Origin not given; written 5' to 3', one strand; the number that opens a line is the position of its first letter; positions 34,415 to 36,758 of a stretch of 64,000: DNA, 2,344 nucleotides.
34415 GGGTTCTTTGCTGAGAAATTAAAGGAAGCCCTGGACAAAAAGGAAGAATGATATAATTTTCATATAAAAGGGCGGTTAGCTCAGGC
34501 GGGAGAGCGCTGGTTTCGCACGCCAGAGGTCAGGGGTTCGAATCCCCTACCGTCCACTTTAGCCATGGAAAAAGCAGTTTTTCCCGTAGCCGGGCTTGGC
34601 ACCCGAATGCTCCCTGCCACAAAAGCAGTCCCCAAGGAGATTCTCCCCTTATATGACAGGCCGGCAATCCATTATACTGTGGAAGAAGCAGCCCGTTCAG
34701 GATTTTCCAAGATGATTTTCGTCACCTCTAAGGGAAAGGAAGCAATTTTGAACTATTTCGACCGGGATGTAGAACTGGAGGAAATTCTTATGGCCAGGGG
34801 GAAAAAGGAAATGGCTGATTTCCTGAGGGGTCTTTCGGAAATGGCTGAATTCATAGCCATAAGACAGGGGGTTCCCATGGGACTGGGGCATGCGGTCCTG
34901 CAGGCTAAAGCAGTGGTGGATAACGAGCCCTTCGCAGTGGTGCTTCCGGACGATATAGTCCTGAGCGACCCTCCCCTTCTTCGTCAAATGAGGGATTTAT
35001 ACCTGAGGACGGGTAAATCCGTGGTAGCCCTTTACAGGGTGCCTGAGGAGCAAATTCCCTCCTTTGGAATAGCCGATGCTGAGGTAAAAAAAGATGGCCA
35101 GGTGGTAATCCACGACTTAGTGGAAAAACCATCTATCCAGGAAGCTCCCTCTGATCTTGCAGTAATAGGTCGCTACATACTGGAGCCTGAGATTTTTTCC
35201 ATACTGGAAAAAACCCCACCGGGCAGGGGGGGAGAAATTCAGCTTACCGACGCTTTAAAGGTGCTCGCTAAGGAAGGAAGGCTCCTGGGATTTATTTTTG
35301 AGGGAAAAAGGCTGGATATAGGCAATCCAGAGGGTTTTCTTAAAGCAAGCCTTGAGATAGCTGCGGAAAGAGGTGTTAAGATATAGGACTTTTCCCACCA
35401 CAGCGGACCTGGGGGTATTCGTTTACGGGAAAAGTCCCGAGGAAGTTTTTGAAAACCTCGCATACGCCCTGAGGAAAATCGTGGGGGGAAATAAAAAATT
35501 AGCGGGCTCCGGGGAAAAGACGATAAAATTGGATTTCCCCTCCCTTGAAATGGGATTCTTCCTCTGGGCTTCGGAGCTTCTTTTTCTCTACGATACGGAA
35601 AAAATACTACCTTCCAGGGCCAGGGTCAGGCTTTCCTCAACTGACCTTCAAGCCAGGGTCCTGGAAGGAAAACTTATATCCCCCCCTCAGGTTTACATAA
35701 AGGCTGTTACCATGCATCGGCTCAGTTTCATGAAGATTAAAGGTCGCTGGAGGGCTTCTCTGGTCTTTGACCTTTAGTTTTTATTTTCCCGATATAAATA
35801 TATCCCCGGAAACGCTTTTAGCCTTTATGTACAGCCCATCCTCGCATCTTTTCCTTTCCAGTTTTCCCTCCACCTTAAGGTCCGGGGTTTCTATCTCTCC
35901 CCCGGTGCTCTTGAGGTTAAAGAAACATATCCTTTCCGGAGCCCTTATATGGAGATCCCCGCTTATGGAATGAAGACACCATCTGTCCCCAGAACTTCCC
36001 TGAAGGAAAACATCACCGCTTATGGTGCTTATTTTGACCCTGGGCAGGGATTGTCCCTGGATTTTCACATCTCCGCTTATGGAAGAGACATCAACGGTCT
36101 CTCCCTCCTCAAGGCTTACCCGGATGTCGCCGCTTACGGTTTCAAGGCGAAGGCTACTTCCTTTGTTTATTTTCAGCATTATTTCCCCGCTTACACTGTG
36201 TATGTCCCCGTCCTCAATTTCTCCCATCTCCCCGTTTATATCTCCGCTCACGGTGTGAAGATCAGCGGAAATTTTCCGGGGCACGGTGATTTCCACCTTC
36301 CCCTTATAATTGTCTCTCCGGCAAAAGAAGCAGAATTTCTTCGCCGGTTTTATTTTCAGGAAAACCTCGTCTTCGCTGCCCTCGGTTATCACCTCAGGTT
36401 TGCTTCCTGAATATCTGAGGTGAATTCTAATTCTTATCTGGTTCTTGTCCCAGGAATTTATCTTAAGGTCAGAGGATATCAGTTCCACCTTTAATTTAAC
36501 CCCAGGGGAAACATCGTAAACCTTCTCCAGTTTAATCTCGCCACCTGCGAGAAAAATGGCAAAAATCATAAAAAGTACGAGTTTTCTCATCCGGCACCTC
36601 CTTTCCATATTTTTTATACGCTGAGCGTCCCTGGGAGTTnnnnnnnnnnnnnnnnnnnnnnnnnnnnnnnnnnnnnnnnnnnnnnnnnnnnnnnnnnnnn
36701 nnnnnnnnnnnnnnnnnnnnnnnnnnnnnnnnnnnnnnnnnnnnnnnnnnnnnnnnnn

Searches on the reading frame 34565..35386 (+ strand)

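Call 39: search_protein_families(library=pfam, proteins=[window:34565-35386:+], max_evalue=0.001)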
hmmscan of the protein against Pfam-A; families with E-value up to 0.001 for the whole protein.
window:34565-35386:+ (273 aa): 2 families
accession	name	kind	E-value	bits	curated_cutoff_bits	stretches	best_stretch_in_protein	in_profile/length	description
PF00483.29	NTP_transferase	-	1.3e-28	100.7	21.2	1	8-266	6-243/245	Nucleotidyl transferase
PF12804.13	NTP_transf_3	-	9.6e-07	29.6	27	1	8-158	5-123/160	MobA-like NTP transferase domain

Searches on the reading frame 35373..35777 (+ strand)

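Call 39: search_protein_families(library=pfam, proteins=[window:35373-35777:+], max_evalue=0.001)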
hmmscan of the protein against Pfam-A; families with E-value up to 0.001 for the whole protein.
window:35373-35777:+ (134 aa): 1 family
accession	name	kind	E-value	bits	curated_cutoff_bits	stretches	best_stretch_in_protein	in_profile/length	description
PF01951.21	Archease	-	1.7e-24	87.1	25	1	4-134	1-136/136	Archease protein family (MTH1598/TM1083)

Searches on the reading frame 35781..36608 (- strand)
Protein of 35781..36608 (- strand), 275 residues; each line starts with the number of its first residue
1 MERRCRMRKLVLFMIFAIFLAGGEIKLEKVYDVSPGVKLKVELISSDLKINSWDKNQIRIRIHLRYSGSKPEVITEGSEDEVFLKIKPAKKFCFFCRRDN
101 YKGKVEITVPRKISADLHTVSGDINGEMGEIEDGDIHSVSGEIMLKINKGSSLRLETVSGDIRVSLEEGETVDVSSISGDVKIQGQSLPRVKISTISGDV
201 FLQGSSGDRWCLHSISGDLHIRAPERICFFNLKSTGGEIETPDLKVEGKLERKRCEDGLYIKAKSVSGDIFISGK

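Call 39: search_protein_families(library=pfam, proteins=[window:35781-36608:-], max_evalue=0.001)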
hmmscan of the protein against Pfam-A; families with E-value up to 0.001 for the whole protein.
window:35781-36608:- (275 aa): 1 family
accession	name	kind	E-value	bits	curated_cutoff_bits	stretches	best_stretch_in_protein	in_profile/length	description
PF13349.12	DUF4097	-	2.2e-18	67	22.9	1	38-272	3-246/247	Toastrack DUF4097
